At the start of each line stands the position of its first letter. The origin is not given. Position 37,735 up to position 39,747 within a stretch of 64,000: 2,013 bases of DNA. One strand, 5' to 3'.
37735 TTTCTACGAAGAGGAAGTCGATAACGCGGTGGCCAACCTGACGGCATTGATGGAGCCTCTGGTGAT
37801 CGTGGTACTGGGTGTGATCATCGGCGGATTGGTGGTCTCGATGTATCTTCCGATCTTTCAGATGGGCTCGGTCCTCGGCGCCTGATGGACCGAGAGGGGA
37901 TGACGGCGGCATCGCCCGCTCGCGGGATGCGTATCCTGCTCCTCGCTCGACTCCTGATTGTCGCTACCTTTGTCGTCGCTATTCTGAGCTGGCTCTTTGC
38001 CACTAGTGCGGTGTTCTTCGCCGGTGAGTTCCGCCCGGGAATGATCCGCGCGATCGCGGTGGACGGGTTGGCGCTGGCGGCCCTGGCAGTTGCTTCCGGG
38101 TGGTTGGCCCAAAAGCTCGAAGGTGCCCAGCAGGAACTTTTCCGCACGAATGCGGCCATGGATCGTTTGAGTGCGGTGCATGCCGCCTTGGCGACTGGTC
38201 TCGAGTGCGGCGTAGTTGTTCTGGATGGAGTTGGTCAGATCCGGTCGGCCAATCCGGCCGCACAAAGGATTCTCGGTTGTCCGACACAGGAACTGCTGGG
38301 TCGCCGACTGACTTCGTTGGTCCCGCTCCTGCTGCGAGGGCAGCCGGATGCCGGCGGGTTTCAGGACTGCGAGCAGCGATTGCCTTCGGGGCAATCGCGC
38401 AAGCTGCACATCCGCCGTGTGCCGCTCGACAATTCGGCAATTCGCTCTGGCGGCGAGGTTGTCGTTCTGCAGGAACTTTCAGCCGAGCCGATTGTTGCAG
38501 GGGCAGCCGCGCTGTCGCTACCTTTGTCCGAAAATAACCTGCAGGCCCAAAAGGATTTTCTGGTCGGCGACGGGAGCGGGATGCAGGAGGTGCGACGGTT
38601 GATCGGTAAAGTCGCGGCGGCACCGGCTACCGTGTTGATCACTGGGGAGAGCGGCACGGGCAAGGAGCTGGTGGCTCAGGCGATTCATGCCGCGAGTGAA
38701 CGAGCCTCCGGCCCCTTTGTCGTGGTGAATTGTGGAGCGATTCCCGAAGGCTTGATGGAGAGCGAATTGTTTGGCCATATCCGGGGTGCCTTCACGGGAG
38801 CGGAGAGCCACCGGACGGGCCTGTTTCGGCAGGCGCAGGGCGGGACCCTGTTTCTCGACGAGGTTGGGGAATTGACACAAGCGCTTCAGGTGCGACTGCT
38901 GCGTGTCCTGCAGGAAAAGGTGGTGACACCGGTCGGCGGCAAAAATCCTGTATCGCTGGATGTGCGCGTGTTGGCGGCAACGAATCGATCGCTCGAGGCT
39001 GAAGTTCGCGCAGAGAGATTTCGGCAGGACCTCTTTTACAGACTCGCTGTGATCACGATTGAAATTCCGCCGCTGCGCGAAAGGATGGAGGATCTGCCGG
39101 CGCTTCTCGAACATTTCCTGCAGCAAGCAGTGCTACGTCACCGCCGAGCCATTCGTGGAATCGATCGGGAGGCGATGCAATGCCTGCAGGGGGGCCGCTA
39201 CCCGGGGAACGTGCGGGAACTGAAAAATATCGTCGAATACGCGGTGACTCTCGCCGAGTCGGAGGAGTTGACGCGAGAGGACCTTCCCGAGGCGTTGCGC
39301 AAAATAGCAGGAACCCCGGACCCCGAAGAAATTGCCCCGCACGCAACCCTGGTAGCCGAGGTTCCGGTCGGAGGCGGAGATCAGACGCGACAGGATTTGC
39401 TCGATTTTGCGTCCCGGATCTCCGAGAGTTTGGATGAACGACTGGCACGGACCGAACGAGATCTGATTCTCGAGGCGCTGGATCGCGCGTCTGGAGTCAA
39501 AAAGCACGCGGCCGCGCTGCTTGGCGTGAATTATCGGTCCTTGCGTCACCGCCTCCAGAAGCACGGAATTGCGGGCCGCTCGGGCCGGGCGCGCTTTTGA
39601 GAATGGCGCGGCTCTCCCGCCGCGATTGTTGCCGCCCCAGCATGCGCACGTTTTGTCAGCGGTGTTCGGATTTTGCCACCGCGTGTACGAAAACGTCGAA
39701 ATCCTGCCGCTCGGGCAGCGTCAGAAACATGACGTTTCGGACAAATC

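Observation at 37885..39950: One-component membrane PAS-sigma-54 activator replaces the PilS/PilR pair, with a textbook -24/-12 promoter in front of pilA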

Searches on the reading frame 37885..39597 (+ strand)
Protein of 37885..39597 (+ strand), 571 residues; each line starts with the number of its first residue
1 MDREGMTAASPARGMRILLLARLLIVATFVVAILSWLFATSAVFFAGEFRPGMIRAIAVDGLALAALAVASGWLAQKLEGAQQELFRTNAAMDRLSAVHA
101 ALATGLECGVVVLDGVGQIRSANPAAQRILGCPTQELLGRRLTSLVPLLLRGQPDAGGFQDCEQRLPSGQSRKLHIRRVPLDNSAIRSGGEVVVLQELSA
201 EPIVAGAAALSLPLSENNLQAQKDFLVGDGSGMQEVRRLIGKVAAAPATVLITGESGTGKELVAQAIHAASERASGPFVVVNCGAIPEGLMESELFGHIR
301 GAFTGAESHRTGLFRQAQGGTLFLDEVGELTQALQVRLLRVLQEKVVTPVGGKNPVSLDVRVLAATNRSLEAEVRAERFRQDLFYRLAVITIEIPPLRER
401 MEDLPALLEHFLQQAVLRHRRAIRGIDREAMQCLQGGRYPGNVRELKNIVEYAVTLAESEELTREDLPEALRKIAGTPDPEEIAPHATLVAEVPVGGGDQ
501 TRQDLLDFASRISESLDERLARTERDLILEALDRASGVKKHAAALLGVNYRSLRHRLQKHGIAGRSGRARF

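Call 5: search_protein_families(library=pfam, proteins=[window:37885-39597:+], max_evalue=0.01)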
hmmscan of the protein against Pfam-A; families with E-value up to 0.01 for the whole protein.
window:37885-39597:+ (571 aa): 14 families
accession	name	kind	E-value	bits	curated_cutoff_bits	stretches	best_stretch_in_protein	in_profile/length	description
PF00158.32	Sigma54_activat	-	3.4e-69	232.3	20.2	1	227-393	2-168/168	Sigma-54 interaction domain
PF25601.1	AAA_lid_14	-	8.5e-24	83.6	27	1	398-476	1-79/87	AAA+ ATPase lid domain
PF14532.12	Sigma54_activ_2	-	1.4e-22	80.8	25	1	227-397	1-138/138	Sigma-54 interaction domain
PF02954.25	HTH_8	-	1.6e-10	41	22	1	520-560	2-42/42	Bacterial regulatory protein, Fis family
PF07728.20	AAA_5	-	3.6e-10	40.4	22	1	250-369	2-124/139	AAA domain (dynein-related subfamily)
PF08448.16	PAS_4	-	2.4e-06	28.2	23.1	1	106-152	4-50/110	PAS fold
PF00004.35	AAA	-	3.7e-06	27.9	21.2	1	250-383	1-127/131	ATPase family associated with various cellular activities (AAA)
PF00989.32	PAS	-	5.8e-06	26.7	22.6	1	105-182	9-97/113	PAS fold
PF13426.13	PAS_9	-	1.5e-05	25.6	27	1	108-203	2-84/103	PAS domain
PF13188.13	PAS_8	-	1.8e-05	24.9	21.8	1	102-149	6-54/65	PAS domain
PF01078.27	Mg_chelatase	-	0.00077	19.3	20.3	0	305-348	93-136/207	Magnesium chelatase, subunit ChlI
PF13191.12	AAA_16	-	0.0014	19.6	32.6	0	234-345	10-123/167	AAA ATPase domain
PF07724.20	AAA_2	-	0.0021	18.5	27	1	249-366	5-123/166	AAA domain (Cdc48 subfamily)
PF24820.1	Diguanyl_cycl_sensor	-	0.0081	16.5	28.1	0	108-143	7-42/109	Diguanylate cyclase-like sensor domain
